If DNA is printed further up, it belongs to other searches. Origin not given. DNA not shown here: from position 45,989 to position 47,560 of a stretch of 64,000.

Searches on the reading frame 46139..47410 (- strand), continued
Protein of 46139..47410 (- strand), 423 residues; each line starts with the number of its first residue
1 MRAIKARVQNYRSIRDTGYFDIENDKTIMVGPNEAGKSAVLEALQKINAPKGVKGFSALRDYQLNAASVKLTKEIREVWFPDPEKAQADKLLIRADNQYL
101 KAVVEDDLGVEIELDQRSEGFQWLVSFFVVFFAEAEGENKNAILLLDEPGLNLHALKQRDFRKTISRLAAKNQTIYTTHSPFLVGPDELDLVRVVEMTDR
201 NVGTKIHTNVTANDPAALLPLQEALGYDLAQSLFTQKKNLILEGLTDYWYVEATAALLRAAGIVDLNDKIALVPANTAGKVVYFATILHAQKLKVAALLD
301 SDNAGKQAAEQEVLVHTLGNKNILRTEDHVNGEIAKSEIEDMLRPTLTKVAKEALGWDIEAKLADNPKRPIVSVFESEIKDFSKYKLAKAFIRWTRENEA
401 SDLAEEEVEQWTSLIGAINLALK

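Call 31: search_protein_families(library=ncbifam, proteins=[window:46139-47410:-, P0014], max_evalue=0.001)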
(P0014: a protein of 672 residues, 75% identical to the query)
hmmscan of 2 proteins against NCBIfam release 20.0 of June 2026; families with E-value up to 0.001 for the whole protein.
window:46139-47410:- (423 aa): 9 families
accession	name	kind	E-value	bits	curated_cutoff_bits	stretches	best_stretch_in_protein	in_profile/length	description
NF041760.1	PtuA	equivalog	8.1e-07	28.3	500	0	7-47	56-95/524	retron Ec78 anti-phage system effector ATPase PtuA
NF000355.4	ribo_prot_ABC_F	equivalog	2.9e-05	23.1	380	0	5-153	9-148/499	ribosomal protection-like ABC-F family protein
NF010068.0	PRK13548.1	equivalog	3.5e-05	23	261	0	27-50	34-57/261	heme ABC transporter ATP-binding protein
NF040873.1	AztA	equivalog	7.7e-05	22.3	220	0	140-179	137-177/191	zinc ABC transporter ATP-binding protein AztA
NF038234.1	retron_eff_Eco8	equivalog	0.00013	20.8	250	0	127-184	259-325/679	retron Eco8 family effector endonuclease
TIGR04435.1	restrict_AAA_1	hypoth_equivalog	0.00013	20.8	300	0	138-198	416-484/568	restriction system-associated AAA family ATPase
NF008409.0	PRK11231.1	equivalog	0.00019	20.8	375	0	25-69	29-71/255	Fe(3+) dicitrate ABC transporter ATP-binding protein FecE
TIGR00611.2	recf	equivalog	0.00029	20.1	172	0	7-46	5-43/339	DNA replication/repair protein RecF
TIGR01166.1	cbiO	subfamily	0.0007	19.1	211.8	0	141-179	146-185/190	cobalt ABC transporter, ATP-binding protein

P0014 (672 aa): 4 families
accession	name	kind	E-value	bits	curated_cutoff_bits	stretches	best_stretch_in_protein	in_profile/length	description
NF010068.0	PRK13548.1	equivalog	2.8e-05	23.4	261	0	20-46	26-53/261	heme ABC transporter ATP-binding protein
NF041760.1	PtuA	equivalog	0.00033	19.7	500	0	2-46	51-94/524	retron Ec78 anti-phage system effector ATPase PtuA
TIGR02857.1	CydD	equivalog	0.00052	19.1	435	0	390-431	476-517/529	thiol reductant ABC exporter subunit CydD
NF033438.1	BREX_BrxD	equivalog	0.00073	18.7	350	0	243-288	291-336/423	BREX system ATP-binding protein BrxD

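Call 34: search_solved_structures(query=P0014, max_evalue=0.01, show_alignments=2)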
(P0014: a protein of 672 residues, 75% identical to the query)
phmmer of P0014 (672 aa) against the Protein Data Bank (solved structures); distinct sequences matched with E-value up to 0.01: 3.
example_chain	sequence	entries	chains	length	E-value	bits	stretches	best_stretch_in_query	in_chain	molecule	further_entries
6p74_A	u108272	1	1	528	2.6e-06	29.1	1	384-494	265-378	Putative ATP-dependent endonuclease of the OLD family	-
8v45_A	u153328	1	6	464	0.009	17.5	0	384-434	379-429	AriA antitoxin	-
8ux9_B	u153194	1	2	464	0.009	17.5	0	384-434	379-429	AriA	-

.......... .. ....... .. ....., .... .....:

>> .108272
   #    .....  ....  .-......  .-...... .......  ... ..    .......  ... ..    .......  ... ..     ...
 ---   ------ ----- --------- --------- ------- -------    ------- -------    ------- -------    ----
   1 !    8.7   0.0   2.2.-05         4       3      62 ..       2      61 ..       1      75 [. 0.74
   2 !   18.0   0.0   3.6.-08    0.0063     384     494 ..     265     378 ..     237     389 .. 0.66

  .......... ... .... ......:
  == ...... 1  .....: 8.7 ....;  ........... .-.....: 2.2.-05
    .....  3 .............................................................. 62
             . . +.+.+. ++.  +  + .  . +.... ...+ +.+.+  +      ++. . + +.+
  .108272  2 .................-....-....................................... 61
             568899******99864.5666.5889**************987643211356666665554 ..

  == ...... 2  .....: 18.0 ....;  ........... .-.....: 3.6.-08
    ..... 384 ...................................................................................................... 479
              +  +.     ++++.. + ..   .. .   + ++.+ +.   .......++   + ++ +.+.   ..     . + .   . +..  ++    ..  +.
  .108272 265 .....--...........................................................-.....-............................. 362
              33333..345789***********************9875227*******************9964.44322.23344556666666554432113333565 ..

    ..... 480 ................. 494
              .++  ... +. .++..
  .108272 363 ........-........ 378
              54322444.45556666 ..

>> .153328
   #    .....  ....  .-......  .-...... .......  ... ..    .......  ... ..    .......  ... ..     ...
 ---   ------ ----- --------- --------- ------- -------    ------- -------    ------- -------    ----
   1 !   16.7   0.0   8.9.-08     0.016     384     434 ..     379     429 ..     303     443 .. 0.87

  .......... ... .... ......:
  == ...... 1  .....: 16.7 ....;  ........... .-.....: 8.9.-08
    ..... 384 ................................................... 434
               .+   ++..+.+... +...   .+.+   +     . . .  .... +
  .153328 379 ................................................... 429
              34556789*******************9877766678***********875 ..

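Call 47: search_protein_families(library=pfam, proteins=[P0003, L082:4691-5542:+, L082:3630-4694:+], max_evalue=0.05)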
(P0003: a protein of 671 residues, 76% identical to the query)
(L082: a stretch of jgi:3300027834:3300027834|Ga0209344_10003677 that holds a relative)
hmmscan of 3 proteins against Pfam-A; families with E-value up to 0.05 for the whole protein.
P0003 (671 aa): 8 families
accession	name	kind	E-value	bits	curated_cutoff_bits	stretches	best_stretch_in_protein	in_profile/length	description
PF13175.12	AAA_15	-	8.9e-23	81.9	32.1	2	320-432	269-374/374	AAA ATPase domain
PF13304.12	AAA_21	-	8.5e-17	62.6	27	2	317-432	197-303/304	AAA domain, putative AbiEii toxin, Type IV TA system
PF13476.12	AAA_23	-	7e-06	27.3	27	1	7-45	3-40/201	AAA domain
PF02463.25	SMC_N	-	1.8e-05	24.7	40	1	5-435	4-205/220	RecF/RecN/SMC N terminal domain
PF13555.12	AAA_29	-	0.00038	20.6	27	1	8-47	6-45/61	P-loop containing region of AAA domain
PF13514.12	AAA_27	-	0.0012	18.9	22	1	27-46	29-48/206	AAA domain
PF20469.4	OLD-like_TOPRIM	-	0.0022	18.9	23.2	1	487-550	6-67/67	Overcoming lysogenization defect protein-like, TOPRIM domain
PF11398.14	DUF2813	-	0.0099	15.7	21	0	373-454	268-348/372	Protein of unknown function (DUF2813)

L082:4691-5542:+ (283 aa): 1 family
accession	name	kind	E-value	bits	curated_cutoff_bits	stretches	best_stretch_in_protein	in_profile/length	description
PF12183.14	NotI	-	2.9e-05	24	22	1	58-202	55-208/238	Restriction endonuclease NotI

L082:3630-4694:+ (354 aa): 9 families
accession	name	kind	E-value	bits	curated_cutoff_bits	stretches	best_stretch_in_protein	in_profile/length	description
PF01555.25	N6_N4_Mtase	-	3e-52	178.2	26.7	1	43-347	1-220/221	DNA methylase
PF13847.12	Methyltransf_31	-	2e-08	34.5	27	1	309-350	4-48/145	Methyltransferase domain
PF13649.12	Methyltransf_25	-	2.7e-07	31.6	27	1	312-350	1-41/97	Methyltransferase domain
PF08241.18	Methyltransf_11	-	1.1e-06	29.6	21.2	1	314-350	2-38/95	Methyltransferase domain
PF09445.16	Methyltransf_15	-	1.6e-05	25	22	0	311-350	3-42/165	RNA cap guanine-N2 methyltransferase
PF01170.24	UPF0020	-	0.00014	22.1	22.3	0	303-321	23-41/197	RMKL-like, methyltransferase domain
PF08242.18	Methyltransf_12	-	0.0016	19.6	30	0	317-349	5-39/98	Methyltransferase domain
PF13489.12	Methyltransf_23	-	0.018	15.2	27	0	303-345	17-59/164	Methyltransferase domain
PF02353.26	CMAS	-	0.041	13.6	27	0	308-351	62-106/273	Mycolic acid cyclopropane synthetase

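Call 49: find_encoding_contigs(protein=P0030, flank=5000, max_places=2)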
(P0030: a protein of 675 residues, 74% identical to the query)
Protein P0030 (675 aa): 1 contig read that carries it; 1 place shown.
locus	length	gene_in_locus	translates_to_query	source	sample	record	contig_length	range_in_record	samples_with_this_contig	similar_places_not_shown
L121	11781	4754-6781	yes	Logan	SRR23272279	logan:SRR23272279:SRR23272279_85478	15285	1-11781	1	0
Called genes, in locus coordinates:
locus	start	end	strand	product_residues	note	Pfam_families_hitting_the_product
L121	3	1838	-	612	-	?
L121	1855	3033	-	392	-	PF01420:Methylase_S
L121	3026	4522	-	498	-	PF12161:HsdM_N, PF02384:N6_Mtase, PF07669:Eco57I (weak)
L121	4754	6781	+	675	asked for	PF13175:AAA_15, PF13304:AAA_21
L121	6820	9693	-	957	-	PF12161:HsdM_N, PF02384:N6_Mtase, PF01420:Methylase_S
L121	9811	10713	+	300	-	PF18899:DUF5655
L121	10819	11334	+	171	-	PF02586:SRAP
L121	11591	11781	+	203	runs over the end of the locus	-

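Call 50: find_encoding_contigs(protein=P0098, flank=5000, max_places=2)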
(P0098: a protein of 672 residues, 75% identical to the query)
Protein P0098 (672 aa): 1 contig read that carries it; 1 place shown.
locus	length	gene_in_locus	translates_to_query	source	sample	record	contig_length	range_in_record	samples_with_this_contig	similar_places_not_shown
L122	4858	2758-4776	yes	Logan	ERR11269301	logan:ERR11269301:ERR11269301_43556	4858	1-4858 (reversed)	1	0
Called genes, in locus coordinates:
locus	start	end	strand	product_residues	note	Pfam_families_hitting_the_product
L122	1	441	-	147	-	?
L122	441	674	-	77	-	PF12728:HTH_17 (weak)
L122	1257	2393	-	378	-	-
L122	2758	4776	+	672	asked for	PF02463:SMC_N (weak), PF13175:AAA_15, PF13476:AAA_23, PF13304:AAA_21, PF13175:AAA_15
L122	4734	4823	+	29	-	-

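Call 59: predict_structure(alignment_id=A6)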
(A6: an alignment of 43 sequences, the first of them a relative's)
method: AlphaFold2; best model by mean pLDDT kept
length: 671 residues; sequences in the alignment: 43
mean_pLDDT: 71.8   pTM: 0.59
mean pLDDT of the five models: 71.8, 70.9, 68.8, 68.6, 66.6
residues with pLDDT >= 90: 136; 70-90: 247; 50-70: 176; < 50: 112
segments of 3 or more residues with pLDDT < 50: 239-242, 291-299, 330-337, 353-358, 360-368, 397-406, 428-440, 442-483
pLDDT, mean of each block of 10 residues (from residue 1): 89 76 71 60 88 77 72 83 92 87 92 92 89 93 81 75 92 92 91 81 90 91 90 63 58 57 62 63 56 46 53 55 53 47 54 48 47 61 60 62 45 61 61 44 42 31 43 41 66 76 81 77 66 71 85 73 77 89 89 93 89 89 86 77 82 94 92 84
secondary structure, 60 per line:
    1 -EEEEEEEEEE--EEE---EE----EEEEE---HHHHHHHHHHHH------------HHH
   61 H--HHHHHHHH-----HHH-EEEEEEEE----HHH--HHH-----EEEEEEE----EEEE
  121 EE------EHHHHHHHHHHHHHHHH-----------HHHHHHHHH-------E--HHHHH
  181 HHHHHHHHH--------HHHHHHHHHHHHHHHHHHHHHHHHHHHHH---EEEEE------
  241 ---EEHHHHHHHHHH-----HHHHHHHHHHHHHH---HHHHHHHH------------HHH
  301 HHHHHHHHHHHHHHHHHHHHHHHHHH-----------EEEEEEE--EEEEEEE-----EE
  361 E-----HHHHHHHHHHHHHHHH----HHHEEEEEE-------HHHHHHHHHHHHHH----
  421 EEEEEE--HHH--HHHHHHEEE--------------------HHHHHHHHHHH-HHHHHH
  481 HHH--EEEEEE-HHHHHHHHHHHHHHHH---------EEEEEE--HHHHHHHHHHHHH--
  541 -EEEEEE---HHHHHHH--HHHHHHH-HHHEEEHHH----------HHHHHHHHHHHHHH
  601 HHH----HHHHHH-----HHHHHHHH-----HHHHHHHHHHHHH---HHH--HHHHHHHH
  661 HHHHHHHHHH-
elements in order (helices of 4 or more, strands of 3 or more residues): E2-11 E14-16 E26-30 H34-45 H58-61 H64-71 E81-88 E106-112 E117-122 H130-145 H157-165 H176-189 H198-226 E230-234 H246-255 H261-274 H278-285 H298-326 E338-344 E347-353 E359-361 H367-382 E390-395 H403-416 E421-426 H434-439 E440-442 H463-473 H475-483 E486-491 H493-508 E518-523 H526-538 E542-547 H551-557 H560-566 E571-573 H587-603 H608-613 H619-626 H632-644 H653-670

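Call 64: fold_search(model_id=the predicted structure, library=pdb)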
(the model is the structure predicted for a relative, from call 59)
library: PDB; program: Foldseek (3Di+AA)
matches with E <= 10: 960; with E <= 0.001: 150
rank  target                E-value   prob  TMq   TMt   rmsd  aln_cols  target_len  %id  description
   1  6p74                  1.1e-09  1.00  0.24  0.30  22.2       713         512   13  OLD nuclease from Thermus Scotoductus (released 2020-01-29)
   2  8u7i_A                3.7e-08  1.00  0.27  0.29  21.6       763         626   12  Structure of the phage immune evasion protein Gad1 bound to the Gabija GajAB complex (released 2023-11-22)
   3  9kjy_D                6.5e-08  1.00  0.26  0.31  14.9       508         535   14  Cryo-EM structure of the Retron-Eco7 complex (state 2) (released 2025-11-12)
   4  9nnb_C                9.8e-08  1.00  0.26  0.31  15.8       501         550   13  Cryo-EM structure of the Retron Ec78 complex, PtuA:PtuB:RT (4:2:1) (released 2025-10-08)
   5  9nnh_C                1.4e-07  1.00  0.25  0.30  15.7       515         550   14  Cryo-EM structure of the Retron Ec78 complex, PtuA:PtuB:RT (4:2:2) (released 2025-10-08)
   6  8x5i_B                1.4e-07  1.00  0.27  0.31  21.6       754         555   12  Structure of ATP/Mg2+ bound Gabija GajA (released 2024-02-28)
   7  9kjx_C                1.5e-07  1.00  0.23  0.28  27.1       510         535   14  Cryo-EM structure of the Retron-Eco7 complex (state 1) (released 2025-11-12)
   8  9bi4_C                1.5e-07  1.00  0.24  0.33  33.8       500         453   16  cryo EM structure of dsDNA bound Mre11-Rad50 complex (released 2025-01-15)
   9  9kjx_D                1.6e-07  1.00  0.23  0.28  22.4       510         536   14  Cryo-EM structure of the Retron-Eco7 complex (state 1) (released 2025-11-12)
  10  9kjz_C                1.7e-07  1.00  0.26  0.32  14.7       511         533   13  Cryo-EM structure of the Retron-Eco7 complex (state 3) (released 2025-11-12)
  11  9l7p_A                1.8e-07  1.00  0.25  0.31  14.2       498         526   15  Cryo-EM structure of retron Ec78 system complex (released 2025-12-10)
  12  9nnk_C                2.0e-07  1.00  0.27  0.32  15.6       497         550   14  Cryo-EM structure of Retron-displaced free PtuAB complex, PtuA:PtuB (4:2) (released 2025-10-08)
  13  4ncj_C                3.2e-07  1.00  0.25  0.45  13.2       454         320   14  Crystal Structure of Pyrococcus furiosis Rad50 R805E mutation with ADP Beryllium Flouride (released 2014-03-05)
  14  8sm3_A                4.1e-07  1.00  0.26  0.31  21.1       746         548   11  Structure of Bacillus cereus VD045 Gabija GajA-GajB Complex (released 2023-11-22)
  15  9kjz_B                4.8e-07  1.00  0.26  0.31  14.9       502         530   14  Cryo-EM structure of the Retron-Eco7 complex (state 3) (released 2025-11-12)
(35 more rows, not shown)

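Call 72: search_protein_families(library=phrogs, proteins=[window:46139-47410:-], max_evalue=0.001)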
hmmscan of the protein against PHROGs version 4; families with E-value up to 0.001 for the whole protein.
window:46139-47410:- (423 aa): 7 families
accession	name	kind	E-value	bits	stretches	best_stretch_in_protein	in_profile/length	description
phrog_7507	-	unknown function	4e-34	119.7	2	101-213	370-479/483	-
phrog_4747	-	unknown function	2e-27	97.5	2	132-355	322-554/610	-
phrog_8323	-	unknown function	4.9e-13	49.5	1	109-201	282-382/623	-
phrog_3940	-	unknown function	7.2e-12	45.9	1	136-411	249-510/537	-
phrog_9802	-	unknown function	5.1e-11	43.2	1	100-185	239-329/438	-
phrog_5836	-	unknown function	7e-06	25.3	0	92-182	262-348/1071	-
phrog_77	-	DNA, RNA and nucleotide metabolism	0.00054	19.6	1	4-44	299-340/967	SbcC-like subunit of palindrome specific endonuclease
